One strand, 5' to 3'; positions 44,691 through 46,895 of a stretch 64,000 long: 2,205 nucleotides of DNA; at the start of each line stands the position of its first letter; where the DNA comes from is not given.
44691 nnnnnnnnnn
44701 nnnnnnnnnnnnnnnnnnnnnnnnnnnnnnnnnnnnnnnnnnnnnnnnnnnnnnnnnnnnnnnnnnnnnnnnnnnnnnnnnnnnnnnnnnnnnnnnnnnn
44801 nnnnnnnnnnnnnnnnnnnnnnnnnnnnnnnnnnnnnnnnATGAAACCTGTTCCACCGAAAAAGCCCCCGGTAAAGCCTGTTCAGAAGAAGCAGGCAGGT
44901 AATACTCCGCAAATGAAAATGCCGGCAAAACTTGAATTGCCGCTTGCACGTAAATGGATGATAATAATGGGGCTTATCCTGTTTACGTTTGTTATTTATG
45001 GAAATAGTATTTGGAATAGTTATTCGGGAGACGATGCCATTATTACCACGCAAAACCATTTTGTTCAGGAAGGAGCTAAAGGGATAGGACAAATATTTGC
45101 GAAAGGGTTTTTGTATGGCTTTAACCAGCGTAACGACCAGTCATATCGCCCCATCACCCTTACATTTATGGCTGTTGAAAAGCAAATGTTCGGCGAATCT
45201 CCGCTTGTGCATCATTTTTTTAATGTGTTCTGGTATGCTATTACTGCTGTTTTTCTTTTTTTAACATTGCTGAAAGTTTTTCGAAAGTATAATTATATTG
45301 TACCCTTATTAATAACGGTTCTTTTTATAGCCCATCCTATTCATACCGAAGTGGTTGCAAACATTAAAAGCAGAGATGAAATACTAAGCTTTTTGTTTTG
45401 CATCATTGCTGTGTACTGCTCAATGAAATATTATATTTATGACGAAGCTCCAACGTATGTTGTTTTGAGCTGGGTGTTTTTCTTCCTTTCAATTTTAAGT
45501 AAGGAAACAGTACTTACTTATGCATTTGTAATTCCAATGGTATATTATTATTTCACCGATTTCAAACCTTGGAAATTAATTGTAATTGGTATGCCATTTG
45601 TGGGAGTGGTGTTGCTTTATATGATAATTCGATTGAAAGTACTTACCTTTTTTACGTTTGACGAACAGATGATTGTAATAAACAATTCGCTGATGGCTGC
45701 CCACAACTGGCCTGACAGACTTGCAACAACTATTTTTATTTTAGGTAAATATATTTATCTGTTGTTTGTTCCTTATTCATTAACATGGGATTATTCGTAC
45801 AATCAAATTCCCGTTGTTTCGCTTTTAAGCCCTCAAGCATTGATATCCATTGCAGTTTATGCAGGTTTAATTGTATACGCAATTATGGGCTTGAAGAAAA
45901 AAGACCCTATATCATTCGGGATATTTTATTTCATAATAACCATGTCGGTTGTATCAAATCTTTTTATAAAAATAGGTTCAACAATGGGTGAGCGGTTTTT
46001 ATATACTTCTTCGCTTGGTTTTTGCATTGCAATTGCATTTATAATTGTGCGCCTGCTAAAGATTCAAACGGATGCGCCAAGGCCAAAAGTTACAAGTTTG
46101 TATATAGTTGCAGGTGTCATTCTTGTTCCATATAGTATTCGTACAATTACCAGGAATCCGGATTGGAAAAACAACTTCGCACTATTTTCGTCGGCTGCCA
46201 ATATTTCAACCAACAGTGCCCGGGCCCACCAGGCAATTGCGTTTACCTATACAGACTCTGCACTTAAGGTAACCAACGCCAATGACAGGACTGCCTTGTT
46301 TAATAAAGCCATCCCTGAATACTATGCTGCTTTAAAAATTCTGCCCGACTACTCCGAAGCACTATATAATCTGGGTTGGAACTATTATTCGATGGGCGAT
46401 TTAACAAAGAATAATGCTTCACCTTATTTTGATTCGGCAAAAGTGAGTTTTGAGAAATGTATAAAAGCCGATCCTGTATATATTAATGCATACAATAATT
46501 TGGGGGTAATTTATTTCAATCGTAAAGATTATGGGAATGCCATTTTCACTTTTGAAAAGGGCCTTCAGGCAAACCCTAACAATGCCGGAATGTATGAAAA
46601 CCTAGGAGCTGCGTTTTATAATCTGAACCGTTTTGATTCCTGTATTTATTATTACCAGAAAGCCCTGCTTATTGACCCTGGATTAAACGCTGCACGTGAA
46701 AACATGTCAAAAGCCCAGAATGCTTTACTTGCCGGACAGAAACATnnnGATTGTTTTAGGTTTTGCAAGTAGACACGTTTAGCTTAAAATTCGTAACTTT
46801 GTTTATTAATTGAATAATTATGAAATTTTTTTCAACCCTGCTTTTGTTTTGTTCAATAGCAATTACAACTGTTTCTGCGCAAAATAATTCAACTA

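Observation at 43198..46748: Translationally coupled GT-C membrane protein and TMTC-like (DUF1736+TPR) protein, a candidate protein O-glycosylation module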

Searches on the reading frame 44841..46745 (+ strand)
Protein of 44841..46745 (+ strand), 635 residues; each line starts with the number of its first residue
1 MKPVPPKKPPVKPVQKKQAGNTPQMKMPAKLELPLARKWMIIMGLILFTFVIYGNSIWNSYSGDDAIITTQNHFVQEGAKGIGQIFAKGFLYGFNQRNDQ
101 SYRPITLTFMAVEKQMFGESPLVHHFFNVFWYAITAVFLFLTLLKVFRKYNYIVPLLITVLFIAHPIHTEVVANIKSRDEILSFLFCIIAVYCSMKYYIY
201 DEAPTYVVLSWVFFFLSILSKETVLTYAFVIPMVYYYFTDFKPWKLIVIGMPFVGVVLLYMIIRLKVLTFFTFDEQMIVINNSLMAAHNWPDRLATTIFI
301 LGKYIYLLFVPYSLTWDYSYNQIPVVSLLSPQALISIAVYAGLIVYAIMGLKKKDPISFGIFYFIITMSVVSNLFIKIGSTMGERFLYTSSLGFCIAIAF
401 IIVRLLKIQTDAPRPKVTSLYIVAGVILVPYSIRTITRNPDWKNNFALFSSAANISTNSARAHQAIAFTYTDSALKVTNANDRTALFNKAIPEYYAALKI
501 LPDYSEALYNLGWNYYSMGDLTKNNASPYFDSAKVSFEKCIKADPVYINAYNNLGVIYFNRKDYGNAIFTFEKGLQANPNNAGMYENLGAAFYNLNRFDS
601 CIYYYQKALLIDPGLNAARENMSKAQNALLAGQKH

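Call 5: search_protein_families(library=pfam, proteins=[window:44841-46745:+], max_evalue=1)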
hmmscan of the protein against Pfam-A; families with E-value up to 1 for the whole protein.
window:44841-46745:+ (635 aa): 19 families
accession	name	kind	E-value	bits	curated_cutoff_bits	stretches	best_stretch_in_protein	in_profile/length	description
PF00515.34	TPR_1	-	2.2e-17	62.5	27.8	3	549-581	2-34/34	Tetratricopeptide repeat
PF07719.23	TPR_2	-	1.4e-15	56.5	27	2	549-581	2-34/34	Tetratricopeptide repeat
PF13181.12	TPR_8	-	1.1e-14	53.7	25.7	2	549-581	2-34/34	Tetratricopeptide repeat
PF13414.12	TPR_11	-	1.5e-10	41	26.8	3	557-595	3-41/42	TPR repeat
PF13431.12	TPR_17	-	2.4e-10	40.3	24.4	3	537-568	2-33/34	Tetratricopeptide repeat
PF14559.12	TPR_19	-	3.4e-09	37.3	25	2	562-613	5-56/68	Tetratricopeptide repeat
PF13424.12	TPR_12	-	6.2e-08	33.2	30.1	1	544-576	41-73/77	Tetratricopeptide repeat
PF13428.12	TPR_14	-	1.1e-06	29.1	23.5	1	550-590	3-43/44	Tetratricopeptide repeat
PF13432.12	TPR_16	-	2.7e-06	28.1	32.7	2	531-582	14-65/65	Tetratricopeptide repeat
PF08409.16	TMTC_DUF1736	-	6.6e-05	23.2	27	1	287-343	17-74/75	Protein O-mannosyl-transferase TMTC, DUF1736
PF13174.12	TPR_6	-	9.8e-05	23.2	26.3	0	506-522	1-17/33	Tetratricopeptide repeat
PF13374.12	TPR_10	-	0.0016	18.9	27.5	1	549-566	3-20/42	Tetratricopeptide repeat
PF06552.18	TOM20_plant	-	0.0018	18.5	20.6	1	481-545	45-111/187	Plant specific mitochondrial import receptor subunit TOM20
PF10373.15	EST1_DNA_bind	-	0.005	16.8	22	1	536-592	4-60/282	Est1 DNA/RNA binding domain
PF23914.1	TPR_CcmH_CycH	-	0.0089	16.3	42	1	529-582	102-155/158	Cytochrome c-type biogenesis protein H TPR domain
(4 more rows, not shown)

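Call 6: search_protein_families(library=ncbifam, proteins=[window:44841-46745:+], max_evalue=1)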
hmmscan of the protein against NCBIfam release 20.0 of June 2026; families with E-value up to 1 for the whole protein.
window:44841-46745:+ (635 aa): 21 families
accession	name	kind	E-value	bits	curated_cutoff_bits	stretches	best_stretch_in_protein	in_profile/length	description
NF040959.1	MamA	equivalog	1.4e-15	57.3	200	1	506-614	72-171/204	magnetosome protein MamA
TIGR02521.1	type_IV_pilW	equivalog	2.2e-09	37.2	154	1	458-625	22-178/234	type IV pilus biogenesis/stability protein PilW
TIGR02917.1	PEP_TPR_lipo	equivalog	3.2e-09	35.3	312.2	1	459-634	254-413/899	XrtA/PEP-CTERM system TPR-repeat protein PrsT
NF033758.1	gliding_GltE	equivalog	9.3e-08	31.4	225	1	530-619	238-327/411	adventurous gliding motility TPR repeat lipoprotein GltE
NF033762.1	social_mot_Tgl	equivalog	3.6e-07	29.8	225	1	566-624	49-108/252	social motility TPR repeat lipoprotein Tgl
NF008391.2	PRK11189.1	equivalog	2.7e-06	27.1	250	1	532-600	83-151/297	lipoprotein NlpI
NF047507.1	TPR_BatC_Lepto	exception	1.5e-05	24.5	175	1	487-587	40-135/214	TPR repeat-containing protein BatC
NF047371.1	FlcA_CTERM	equivalog_domain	2.3e-05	23.1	300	2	518-609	444-534/646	periplasmic flagellar collar protein FlcA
NF052312.1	T9SS_PorW_SprE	equivalog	0.00063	18.5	250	1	551-629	293-375/716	type IX secretion system periplasmic lipoprotein PorW/SprE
NF002725.1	PRK02603.1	equivalog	0.0013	18.7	143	1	551-592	75-116/173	photosystem I assembly protein Ycf3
NF007692.0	PRK10370.1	equivalog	0.0029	17.2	306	1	538-593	71-126/206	heme lyase NrfEFG subunit NrfG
NF033920.0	C39_PA2778_fam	equivalog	0.0031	16.9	150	1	532-608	174-250/255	PA2778 family cysteine peptidase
TIGR00990.1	3a0801s09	subfamily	0.0032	16.2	757.25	1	531-608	382-459/615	mitochondrial import receptor subunit TOM70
NF042912.1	Amuc_1098_fam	equivalog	0.0074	14.4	750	1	467-627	37-200/805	Amuc_1098 family type IV pilus outer membrane protein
NF040561.1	PrimPol_Msp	equivalog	0.01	14.4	200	1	471-529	25-83/515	CRISPR-associated primase-polymerase type A1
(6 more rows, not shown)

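Call 8: search_solved_structures(query=window:44841-46745:+, max_evalue=1)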
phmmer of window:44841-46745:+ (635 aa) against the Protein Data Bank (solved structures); distinct sequences matched with E-value up to 1: 184 (the best 60 are shown).
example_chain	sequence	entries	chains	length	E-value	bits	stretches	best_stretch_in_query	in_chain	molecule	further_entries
9qhb_A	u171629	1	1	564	1.5e-101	344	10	505-626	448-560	Engineered tetratricopeptide repeat protein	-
8bu0_A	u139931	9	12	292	1.8e-41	145.6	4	544-626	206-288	Consensus tetratricopeptide repeat protein | Crystal structure of an 8-repeat consensus TPR superhelix with Zinc. | Monomer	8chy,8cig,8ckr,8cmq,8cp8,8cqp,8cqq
9qhc_A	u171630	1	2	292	3.9e-40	141.2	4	506-614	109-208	Engineered tetratricopeptide repeat protein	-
7y4i_A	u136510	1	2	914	1.3e-23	86.6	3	490-592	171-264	Probable UDP-N-acetylglucosamine--peptide N-acetylglucosaminyltransferase SPINDLY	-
8dtf_A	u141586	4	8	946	1.8e-23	86.1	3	492-625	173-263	Probable UDP-N-acetylglucosamine--peptide N-acetylglucosaminyltransferase SPINDLY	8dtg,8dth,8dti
9gzg_A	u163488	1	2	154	1.5e-21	79.8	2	544-626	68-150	Engineered CTPR protein with glutamic acids for conductivity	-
8ch0_A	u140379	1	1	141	5.2e-21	78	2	544-613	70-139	Consensus tetratricopeptide repeat protein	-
2fo7_A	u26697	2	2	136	6.3e-21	77.7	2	544-613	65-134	SYNTHETIC CONSENSUS TPR PROTEIN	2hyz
7yeh_B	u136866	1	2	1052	1.2e-20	76.8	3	494-625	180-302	UDP-N-acetylglucosamine--peptide N-acetylglucosaminyltransferase 110 kDa subunit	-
7yea_A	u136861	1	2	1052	1.2e-20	76.8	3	494-625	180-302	UDP-N-acetylglucosamine--peptide N-acetylglucosaminyltransferase 110 kDa subunit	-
7ntf_A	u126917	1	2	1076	1.2e-20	76.8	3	494-625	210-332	Isoform 1 of UDP-N-acetylglucosamine--peptide N-acetylglucosaminyltransferase 110 kDa subu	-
1w3b_A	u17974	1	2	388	1.2e-19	73.5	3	495-625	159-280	UDP-N-ACETYLGLUCOSAMINE--PEPTIDE N-ACETYLGLUCOSAMINYLTRANSFERASE 110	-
6eou_A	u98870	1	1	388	2e-19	72.7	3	494-625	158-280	UDP-N-acetylglucosamine--peptide N-acetylglucosaminyltransferase 110 kDa subunit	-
7obi_A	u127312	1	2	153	2.5e-19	72.4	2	544-626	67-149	CTPR-rv4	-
1na0_A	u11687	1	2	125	1.9e-17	66.2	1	505-626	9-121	designed protein CTPR3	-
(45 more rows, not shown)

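Call 34: predict_structure(alignment_id=A2)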
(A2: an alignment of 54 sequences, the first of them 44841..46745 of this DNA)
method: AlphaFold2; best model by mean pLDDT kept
length: 635 residues; sequences in the alignment: 54
mean_pLDDT: 92.7   pTM: 0.89
mean pLDDT of the five models: 92.7, 91.5, 90.8, 90.8, 90.2
residues with pLDDT >= 90: 540; 70-90: 57; 50-70: 30; < 50: 8
segments of 3 or more residues with pLDDT < 50: 1-3
pLDDT, mean of each block of 10 residues (from residue 1): 52 50 61 94 98 98 95 97 95 87 96 98 98 99 96 97 96 97 98 97 98 98 96 97 97 97 86 76 92 95 94 73 92 97 98 97 96 89 94 98 96 92 97 94 94 91 96 96 97 97 96 96 88 98 96 97 97 96 96 97 98 95 95 75
secondary structure, 60 per line:
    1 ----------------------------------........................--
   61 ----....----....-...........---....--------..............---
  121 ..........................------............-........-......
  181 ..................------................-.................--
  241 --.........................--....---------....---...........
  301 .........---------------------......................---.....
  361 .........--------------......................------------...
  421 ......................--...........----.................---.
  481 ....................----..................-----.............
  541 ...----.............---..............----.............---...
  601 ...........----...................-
elements in order: H35-58 H65-68 H73-76 H78-88 H92-95 H104-117 H121-146 H153-164 H166-173 H175-198 H205-220 H222-238 H243-267 H270-273 H283-286 H290-309 H331-352 H356-369 H384-405 H418-442 H445-455 H460-476 H480-500 H505-522 H528-543 H548-560 H564-577 H582-594 H598-611 H616-634

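Call 41: fold_search(model_id=the predicted structure, library=pdb)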
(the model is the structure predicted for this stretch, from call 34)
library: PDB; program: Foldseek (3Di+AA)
matches with E <= 10: 1378; with E <= 0.001: 203
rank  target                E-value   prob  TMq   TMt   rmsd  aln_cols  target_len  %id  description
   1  1w3b_A                1.9e-07  1.00  0.24  0.37  20.2       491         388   14  The superhelical TPR domain of O-linked GlcNAc transferase reveals structural similarities to importin alpha. (released 2004-09-09)
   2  7y4i_B                4.9e-07  1.00  0.26  0.21  19.3       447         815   16  Crystal structure of SPINDLY in complex with GDP (released 2022-12-07)
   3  9qhc_A                5.5e-07  1.00  0.27  0.58  11.2       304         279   22  Crystal structure of 8-repeat CTPR protein with eliminated coordination sites (released 2025-10-22)
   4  9gzg_A                8.2e-07  1.00  0.22  0.83   3.2       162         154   30  Crystal structure of CTPR4E4 mutant (released 2025-10-15)
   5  9qhb                  8.8e-07  1.00  0.26  0.56  12.5       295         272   24  Crystal structure of 16-repeat CTPR protein with eliminated coordination sites (released 2025-10-22)
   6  9qhc_B                9.5e-07  1.00  0.26  0.59  10.6       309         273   23  Crystal structure of 8-repeat CTPR protein with eliminated coordination sites (released 2025-10-22)
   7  8dth_B                1.1e-06  1.00  0.26  0.24  11.4       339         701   22  Cryo-EM structure of Arabidopsis SPY alternative conformation 2 (released 2023-03-08)
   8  8dtf_A                1.2e-06  1.00  0.26  0.21  20.9       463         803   17  Cryo-EM structure of the full length Arabidopsis SPY with complete TPRs (released 2023-03-08)
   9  7y4i_A                1.5e-06  1.00  0.26  0.21  20.3       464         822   16  Crystal structure of SPINDLY in complex with GDP (released 2022-12-07)
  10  8chy                  1.8e-06  1.00  0.26  0.55  10.3       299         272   22  Crystal structure of an 8-repeat consensus TPR superhelix with Zinc. (released 2024-02-21)
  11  8dtg_A                2.2e-06  1.00  0.26  0.21  21.4       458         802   16  Cryo-EM structure of Arabidopsis SPY alternative conformation 1 (released 2023-03-08)
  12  8dti_A                4.4e-06  1.00  0.23  0.23   6.0       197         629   26  Cryo-EM structure of Arabidopsis SPY in complex with GDP-fucose (released 2023-03-08)
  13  8dtg_B                4.7e-06  1.00  0.22  0.19  12.0       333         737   18  Cryo-EM structure of Arabidopsis SPY alternative conformation 1 (released 2023-03-08)
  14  1w3b_B                7.4e-06  1.00  0.27  0.43  10.2       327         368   16  The superhelical TPR domain of O-linked GlcNAc transferase reveals structural similarities to importin alpha. (released 2004-09-09)
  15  3pe4_A                7.9e-06  1.00  0.21  0.19   3.4       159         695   21  Structure of human O-GlcNAc transferase and its complex with a peptide substrate (released 2011-01-19)
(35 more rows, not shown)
